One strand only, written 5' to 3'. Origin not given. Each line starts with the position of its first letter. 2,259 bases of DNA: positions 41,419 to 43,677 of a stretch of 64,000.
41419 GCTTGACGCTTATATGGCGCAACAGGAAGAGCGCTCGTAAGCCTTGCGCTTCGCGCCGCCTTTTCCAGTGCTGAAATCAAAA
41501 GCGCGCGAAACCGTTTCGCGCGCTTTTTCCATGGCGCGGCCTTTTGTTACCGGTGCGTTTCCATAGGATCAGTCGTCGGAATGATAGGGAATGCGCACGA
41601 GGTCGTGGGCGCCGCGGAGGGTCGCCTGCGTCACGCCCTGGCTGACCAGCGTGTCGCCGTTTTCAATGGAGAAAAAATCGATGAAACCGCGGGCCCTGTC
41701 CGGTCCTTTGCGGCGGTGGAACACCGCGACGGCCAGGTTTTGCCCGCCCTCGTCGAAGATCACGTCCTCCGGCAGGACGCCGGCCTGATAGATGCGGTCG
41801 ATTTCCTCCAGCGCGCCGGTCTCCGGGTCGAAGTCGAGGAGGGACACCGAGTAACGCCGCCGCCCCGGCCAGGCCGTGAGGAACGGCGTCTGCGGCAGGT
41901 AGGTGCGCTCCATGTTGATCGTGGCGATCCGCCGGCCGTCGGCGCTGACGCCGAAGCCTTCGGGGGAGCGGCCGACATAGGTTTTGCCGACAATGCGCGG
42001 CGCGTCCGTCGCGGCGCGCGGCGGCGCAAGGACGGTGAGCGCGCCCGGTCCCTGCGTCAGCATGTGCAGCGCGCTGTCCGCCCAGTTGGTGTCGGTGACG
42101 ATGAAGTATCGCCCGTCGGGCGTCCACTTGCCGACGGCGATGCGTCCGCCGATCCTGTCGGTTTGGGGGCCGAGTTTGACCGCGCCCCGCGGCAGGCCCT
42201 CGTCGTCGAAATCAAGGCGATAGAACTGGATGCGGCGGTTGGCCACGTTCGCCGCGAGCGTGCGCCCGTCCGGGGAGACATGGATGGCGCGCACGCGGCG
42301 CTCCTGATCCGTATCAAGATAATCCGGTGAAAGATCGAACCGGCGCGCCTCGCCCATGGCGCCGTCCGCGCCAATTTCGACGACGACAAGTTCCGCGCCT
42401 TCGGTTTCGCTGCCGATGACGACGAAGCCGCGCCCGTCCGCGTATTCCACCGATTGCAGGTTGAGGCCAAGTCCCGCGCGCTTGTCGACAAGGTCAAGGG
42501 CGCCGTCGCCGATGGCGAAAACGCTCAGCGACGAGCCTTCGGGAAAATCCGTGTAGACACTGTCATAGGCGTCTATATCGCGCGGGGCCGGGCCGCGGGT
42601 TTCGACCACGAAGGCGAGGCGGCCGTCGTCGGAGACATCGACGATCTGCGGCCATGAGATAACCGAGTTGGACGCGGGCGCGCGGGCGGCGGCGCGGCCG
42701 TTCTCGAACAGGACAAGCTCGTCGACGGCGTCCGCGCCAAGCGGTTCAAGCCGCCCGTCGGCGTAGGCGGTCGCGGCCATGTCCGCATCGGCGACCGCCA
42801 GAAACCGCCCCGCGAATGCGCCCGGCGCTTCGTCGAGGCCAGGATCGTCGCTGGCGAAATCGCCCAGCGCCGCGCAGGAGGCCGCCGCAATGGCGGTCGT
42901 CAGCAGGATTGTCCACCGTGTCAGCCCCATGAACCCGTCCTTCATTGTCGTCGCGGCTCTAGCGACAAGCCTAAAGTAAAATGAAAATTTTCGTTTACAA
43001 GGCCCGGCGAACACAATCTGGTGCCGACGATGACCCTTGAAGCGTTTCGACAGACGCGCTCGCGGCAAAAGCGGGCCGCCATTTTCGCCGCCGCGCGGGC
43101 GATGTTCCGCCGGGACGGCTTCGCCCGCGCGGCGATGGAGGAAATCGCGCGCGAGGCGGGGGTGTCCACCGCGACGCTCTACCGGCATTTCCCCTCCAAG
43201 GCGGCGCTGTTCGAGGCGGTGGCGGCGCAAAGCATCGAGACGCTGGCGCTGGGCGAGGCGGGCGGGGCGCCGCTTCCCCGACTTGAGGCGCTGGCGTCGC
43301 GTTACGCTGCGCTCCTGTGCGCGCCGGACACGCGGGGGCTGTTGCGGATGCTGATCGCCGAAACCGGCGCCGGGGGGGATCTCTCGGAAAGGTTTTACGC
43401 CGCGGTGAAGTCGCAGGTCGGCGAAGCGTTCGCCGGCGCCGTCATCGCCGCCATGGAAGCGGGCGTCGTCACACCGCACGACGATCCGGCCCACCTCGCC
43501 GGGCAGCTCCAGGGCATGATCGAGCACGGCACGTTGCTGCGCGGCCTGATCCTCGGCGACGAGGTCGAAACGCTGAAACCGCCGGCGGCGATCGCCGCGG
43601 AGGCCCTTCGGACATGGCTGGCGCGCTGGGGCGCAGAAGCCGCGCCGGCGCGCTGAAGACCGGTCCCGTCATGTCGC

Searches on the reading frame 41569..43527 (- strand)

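Call 33: search_protein_families(library=pfam, proteins=[window:41569-43527:-], max_evalue=0.001)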
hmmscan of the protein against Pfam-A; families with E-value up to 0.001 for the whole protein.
window:41569-43527:- (652 aa): 1 family
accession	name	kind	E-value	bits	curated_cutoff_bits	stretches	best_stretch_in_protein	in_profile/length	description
PF10282.15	Lactonase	-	4.7e-05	23.2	21.7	0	288-442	34-176/344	Lactonase, 7-bladed beta-propeller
